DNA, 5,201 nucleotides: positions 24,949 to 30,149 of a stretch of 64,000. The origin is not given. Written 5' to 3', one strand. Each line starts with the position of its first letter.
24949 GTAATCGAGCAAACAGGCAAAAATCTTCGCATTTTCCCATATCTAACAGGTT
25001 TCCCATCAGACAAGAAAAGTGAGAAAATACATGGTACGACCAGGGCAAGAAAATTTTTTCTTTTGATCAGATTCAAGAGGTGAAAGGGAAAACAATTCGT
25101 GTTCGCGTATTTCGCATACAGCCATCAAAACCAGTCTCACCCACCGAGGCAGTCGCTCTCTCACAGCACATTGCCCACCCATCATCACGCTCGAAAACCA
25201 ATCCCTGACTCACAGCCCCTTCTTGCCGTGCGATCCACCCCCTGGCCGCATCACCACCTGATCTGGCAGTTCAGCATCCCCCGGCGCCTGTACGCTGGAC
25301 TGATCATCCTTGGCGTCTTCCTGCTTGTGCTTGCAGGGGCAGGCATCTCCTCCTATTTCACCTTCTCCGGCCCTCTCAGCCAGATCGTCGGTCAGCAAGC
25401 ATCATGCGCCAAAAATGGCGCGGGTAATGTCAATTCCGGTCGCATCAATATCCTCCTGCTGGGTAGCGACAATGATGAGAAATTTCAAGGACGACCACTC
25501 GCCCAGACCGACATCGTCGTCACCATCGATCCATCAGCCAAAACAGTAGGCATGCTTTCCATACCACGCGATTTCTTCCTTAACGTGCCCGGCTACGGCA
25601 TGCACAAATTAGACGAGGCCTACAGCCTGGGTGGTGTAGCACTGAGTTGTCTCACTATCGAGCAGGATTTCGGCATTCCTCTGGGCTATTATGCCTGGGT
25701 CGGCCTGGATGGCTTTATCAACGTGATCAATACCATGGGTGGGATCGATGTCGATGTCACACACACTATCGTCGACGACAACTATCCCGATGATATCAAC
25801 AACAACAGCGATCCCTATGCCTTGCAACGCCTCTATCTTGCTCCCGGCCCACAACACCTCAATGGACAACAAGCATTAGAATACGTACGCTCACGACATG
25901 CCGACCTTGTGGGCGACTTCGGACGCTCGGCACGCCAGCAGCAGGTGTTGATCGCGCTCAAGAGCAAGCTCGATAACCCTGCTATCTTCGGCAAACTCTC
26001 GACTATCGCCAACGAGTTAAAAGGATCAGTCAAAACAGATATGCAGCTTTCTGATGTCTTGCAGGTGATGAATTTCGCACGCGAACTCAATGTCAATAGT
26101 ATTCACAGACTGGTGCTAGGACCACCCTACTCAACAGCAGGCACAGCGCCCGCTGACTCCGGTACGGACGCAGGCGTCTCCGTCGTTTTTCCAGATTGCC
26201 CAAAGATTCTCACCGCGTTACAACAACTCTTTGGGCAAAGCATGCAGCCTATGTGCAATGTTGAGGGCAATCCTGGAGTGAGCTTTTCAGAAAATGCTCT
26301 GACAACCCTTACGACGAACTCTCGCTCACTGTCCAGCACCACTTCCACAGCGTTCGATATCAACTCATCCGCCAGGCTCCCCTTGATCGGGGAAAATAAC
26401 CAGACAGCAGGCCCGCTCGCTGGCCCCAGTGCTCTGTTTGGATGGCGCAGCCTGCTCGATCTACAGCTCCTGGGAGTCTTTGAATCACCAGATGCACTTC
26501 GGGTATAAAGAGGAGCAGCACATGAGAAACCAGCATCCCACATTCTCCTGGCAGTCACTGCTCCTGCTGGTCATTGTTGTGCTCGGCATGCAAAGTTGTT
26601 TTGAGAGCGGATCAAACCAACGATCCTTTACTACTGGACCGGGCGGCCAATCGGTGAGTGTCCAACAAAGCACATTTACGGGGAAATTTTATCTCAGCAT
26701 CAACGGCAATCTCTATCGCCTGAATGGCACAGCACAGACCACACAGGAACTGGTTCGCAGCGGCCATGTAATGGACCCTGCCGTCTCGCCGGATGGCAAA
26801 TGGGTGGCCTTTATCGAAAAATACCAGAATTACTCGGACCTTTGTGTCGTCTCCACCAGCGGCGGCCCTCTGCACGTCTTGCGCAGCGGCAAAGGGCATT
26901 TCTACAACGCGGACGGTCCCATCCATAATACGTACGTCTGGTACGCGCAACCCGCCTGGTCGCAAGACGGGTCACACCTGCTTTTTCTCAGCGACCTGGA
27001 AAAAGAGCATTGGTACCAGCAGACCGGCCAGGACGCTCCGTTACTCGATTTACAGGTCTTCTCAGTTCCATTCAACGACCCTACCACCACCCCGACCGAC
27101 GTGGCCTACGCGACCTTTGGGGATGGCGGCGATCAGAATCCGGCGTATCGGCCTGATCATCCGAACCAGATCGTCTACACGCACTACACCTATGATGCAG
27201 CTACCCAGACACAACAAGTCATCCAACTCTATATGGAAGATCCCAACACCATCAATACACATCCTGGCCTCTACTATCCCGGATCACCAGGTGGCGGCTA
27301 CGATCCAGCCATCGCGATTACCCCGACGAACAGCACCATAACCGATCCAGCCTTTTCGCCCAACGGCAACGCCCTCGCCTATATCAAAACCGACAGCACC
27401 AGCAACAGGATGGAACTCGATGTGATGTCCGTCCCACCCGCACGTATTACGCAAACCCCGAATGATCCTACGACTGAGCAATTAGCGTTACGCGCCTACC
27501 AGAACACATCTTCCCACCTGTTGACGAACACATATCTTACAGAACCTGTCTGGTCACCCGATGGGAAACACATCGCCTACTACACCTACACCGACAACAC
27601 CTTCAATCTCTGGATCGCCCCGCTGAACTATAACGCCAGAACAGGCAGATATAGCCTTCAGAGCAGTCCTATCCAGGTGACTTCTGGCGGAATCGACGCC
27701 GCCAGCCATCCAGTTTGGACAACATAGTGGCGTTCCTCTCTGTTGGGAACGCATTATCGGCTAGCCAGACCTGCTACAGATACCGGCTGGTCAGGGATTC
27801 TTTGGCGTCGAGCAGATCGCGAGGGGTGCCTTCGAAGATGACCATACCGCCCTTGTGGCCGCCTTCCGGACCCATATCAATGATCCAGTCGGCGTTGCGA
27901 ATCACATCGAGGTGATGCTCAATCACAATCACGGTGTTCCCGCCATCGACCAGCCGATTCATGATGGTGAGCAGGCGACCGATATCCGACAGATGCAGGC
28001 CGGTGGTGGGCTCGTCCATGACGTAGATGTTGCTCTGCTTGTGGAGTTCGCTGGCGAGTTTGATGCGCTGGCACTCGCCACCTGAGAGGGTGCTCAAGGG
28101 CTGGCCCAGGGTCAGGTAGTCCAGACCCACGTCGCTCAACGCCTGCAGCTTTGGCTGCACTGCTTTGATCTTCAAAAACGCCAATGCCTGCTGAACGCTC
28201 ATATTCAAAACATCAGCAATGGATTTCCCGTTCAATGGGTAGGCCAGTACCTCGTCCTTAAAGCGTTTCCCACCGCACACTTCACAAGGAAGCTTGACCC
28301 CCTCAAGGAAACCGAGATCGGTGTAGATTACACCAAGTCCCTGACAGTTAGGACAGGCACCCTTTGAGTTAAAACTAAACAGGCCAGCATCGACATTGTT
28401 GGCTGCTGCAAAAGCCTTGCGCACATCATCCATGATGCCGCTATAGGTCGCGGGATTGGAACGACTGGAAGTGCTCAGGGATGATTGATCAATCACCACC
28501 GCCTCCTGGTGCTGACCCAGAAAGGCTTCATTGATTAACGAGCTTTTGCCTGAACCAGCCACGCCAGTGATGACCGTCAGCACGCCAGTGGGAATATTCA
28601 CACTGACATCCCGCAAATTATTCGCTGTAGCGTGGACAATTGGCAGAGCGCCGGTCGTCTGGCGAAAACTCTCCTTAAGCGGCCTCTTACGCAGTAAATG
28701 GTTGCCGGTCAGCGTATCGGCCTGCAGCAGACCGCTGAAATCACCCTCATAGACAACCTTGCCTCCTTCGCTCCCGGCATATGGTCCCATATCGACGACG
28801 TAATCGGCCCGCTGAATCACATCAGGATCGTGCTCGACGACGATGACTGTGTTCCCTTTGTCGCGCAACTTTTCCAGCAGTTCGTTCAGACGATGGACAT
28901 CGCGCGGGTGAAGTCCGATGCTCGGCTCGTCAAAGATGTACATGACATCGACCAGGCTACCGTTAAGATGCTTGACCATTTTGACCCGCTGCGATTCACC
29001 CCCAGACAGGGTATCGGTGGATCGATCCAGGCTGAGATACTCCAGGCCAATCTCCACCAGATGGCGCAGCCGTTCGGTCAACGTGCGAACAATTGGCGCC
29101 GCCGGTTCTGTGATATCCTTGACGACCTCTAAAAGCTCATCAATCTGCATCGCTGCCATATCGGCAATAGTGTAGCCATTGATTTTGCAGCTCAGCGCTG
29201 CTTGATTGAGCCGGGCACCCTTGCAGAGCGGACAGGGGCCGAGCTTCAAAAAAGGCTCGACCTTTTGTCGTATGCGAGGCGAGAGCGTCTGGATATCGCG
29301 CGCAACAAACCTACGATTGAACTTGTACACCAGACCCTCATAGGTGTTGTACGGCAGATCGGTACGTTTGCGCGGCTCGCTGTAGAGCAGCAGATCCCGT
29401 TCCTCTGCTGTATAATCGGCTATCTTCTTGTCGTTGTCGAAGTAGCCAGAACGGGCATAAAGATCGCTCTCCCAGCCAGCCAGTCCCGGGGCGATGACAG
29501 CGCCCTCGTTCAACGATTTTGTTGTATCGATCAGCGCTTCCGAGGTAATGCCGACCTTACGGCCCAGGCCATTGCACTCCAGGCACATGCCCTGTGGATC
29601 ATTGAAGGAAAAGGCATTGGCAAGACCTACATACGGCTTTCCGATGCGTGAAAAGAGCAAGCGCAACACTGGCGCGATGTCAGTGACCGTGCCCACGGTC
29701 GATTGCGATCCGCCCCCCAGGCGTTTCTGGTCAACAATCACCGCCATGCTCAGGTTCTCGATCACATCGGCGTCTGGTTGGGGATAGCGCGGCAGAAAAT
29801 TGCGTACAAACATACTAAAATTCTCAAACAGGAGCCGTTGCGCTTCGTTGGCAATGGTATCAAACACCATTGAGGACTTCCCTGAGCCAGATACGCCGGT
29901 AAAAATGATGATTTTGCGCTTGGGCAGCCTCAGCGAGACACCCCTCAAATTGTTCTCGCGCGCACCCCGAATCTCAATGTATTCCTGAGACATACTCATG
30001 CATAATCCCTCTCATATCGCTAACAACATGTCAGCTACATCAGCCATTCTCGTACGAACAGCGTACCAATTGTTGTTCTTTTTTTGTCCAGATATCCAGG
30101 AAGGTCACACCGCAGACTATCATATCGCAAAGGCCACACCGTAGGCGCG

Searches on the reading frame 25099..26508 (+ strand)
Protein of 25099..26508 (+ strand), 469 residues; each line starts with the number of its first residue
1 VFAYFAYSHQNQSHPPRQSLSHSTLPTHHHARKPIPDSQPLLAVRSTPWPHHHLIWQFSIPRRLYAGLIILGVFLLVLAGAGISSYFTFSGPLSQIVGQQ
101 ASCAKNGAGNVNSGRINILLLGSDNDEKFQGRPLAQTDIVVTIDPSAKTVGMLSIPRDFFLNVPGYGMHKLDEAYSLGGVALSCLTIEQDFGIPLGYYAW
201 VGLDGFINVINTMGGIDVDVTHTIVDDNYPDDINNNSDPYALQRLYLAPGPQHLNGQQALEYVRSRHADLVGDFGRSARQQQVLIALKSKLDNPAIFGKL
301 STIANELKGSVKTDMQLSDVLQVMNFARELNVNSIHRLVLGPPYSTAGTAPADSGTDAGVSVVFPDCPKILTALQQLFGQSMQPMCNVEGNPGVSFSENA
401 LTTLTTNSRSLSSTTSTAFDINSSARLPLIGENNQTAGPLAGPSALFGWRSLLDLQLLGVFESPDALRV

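Call 9: search_protein_families(library=pfam, proteins=[window:25099-26508:+], max_evalue=0.001)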
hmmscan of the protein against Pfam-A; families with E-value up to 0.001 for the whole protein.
window:25099-26508:+ (469 aa): 1 family
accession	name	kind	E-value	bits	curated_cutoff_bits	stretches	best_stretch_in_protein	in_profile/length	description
PF03816.19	LytR_cpsA_psr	-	6.5e-37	127.4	24.6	1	136-291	3-148/150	LytR_cpsA_psr family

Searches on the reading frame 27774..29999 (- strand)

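Call 9: search_protein_families(library=pfam, proteins=[window:27774-29999:-], max_evalue=0.001)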
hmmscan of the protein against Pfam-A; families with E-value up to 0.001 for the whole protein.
window:27774-29999:- (741 aa): 11 families
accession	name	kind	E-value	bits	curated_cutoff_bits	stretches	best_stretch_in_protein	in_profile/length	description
PF00005.33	ABC_tran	-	1.8e-21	77.6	25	1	462-666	1-137/137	ABC transporter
PF02463.25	SMC_N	-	9.9e-10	38.6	40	0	267-404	135-211/220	RecF/RecN/SMC N terminal domain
PF13304.12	AAA_21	-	3.6e-07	31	27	0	354-392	262-300/304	AAA domain, putative AbiEii toxin, Type IV TA system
PF13555.12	AAA_29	-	1.5e-06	28.3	27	0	469-489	19-39/61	P-loop containing region of AAA domain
PF13191.12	AAA_16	-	3.8e-06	27.9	32.6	0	469-494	21-46/167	AAA ATPase domain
PF03193.22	RsgA_GTPase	-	4.5e-06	27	30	0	456-498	91-132/174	RsgA GTPase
PF20703.3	nSTAND1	-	8.5e-06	26.1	27.1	0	14-54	19-59/379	Novel STAND NTPase 1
PF01443.25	Viral_helicase1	-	5.3e-05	23.6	21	0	475-502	1-30/228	Viral superfamily 1 RNA helicase core domain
PF13401.12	AAA_22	-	9.5e-05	23.2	27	0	474-531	7-59/130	AAA domain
PF13175.12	AAA_15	-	0.00062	19.9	32.1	0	648-694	321-367/374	AAA ATPase domain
PF02492.25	cobW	-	0.00088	19.3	20.7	0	474-497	2-26/180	CobW/HypB/UreG, nucleotide-binding domain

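Call 48: search_protein_families(library=ncbifam, proteins=[window:27774-29999:-], max_evalue=0.01)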
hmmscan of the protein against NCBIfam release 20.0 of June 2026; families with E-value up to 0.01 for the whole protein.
window:27774-29999:- (741 aa): 195 families (the best 25 are shown)
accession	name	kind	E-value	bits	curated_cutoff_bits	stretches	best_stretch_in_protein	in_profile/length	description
NF001503.0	PRK00349.1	equivalog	1.5e-228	761.3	1147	2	128-741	268-937/943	excinuclease ABC subunit UvrA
TIGR00630.1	uvra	equivalog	3.5e-224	746.9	729.8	3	128-494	266-655/924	excinuclease ABC subunit UvrA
NF001885.0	PRK00635.1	equivalog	3.2e-149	498.6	3054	2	255-733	398-908/1809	excinuclease ABC subunit A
NF040873.1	AztA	equivalog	1.9e-37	128.7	220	3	618-707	101-189/191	zinc ABC transporter ATP-binding protein AztA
TIGR03608.1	L_ocin_972_ABC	subfamily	3.3e-36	124.7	254.85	2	610-709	108-206/206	putative bacteriocin export ABC transporter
TIGR04521.1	ECF_ATPase_2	equivalog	3.1e-35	121.6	330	3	618-738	125-241/279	energy-coupling factor transporter ATPase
TIGR02857.1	CydD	equivalog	1.7e-32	113.1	435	3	629-709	450-529/529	thiol reductant ABC exporter subunit CydD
TIGR04520.1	ECF_ATPase_1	equivalog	5.6e-30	104.7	315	2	619-738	119-232/269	energy-coupling factor transporter ATPase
TIGR02673.1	FtsE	equivalog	1.9e-29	102.9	264.85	2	619-703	120-203/214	cell division ATP-binding protein FtsE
NF008409.0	PRK11231.1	equivalog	4.9e-29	101.5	375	2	620-732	122-228/255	Fe(3+) dicitrate ABC transporter ATP-binding protein FecE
TIGR01166.1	cbiO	subfamily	1.4e-28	99.7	211.8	2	619-699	110-189/190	cobalt ABC transporter, ATP-binding protein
NF010068.0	PRK13548.1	equivalog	2.6e-28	98.8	261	3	594-732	96-233/261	heme ABC transporter ATP-binding protein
NF010170.0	PRK13651.1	equivalog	1.4e-26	93.2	432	2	313-436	150-265/308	cobalt transporter ATP-binding subunit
TIGR03873.1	F420-0_ABC_ATP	hypoth_equivalog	1.3e-25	90.2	372.4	2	621-730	122-225/256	putative F420-0 ABC transporter ATP-binding protein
NF010153.0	PRK13631.1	equivalog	1.3e-25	90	463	2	312-404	158-249/320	cobalt transporter ATP-binding subunit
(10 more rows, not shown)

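Call 77: search_protein_families(library=padloc, proteins=[window:27774-29999:-], max_evalue=0.001)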
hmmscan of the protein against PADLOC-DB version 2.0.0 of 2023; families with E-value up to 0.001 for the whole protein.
window:27774-29999:- (741 aa): 22 families
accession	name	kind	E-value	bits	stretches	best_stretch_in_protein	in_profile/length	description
PDLC04135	mad3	-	8e-69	231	3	589-740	199-367/374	mads_3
PDLC04140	mad8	-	9.1e-31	105.5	2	14-396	13-238/314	mads_8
PDLC03878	NsnB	-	7.8e-11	40.3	0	468-536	17-81/345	-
PDLC02980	AriA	-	1.1e-08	33.4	0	354-395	262-303/304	-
PDLC04175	HEC-01A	-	1.4e-08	32.2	1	330-388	248-305/363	-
PDLC02914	ATPase-Toprim_I-B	-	6.7e-08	30.1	0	637-699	184-247/443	-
PDLC04176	HEC-01A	-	2.6e-07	28.3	0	653-703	274-324/371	-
PDLC04164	AriA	-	7.9e-07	26.9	0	635-688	169-225/253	-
PDLC00289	PtuA1|PtuA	-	1.1e-06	25.9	0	329-397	226-294/404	AAA ATPase domain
PDLC04710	PDC-M56A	-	3.1e-06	24.4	0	355-396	245-286/382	-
PDLC04244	PDC-M01A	-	5.2e-06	23.5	0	319-396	314-393/482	-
PDLC04214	HEC-02A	-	4e-05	21.1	0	353-396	240-283/338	-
PDLC03859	LmuB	-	5.7e-05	20.5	0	4-44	4-40/611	-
PDLC04664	PDC-M47A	-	0.00022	18.3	0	353-396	324-367/461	-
PDLC04032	PD-T4-4_A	-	0.00025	18.2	0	353-393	349-389/474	-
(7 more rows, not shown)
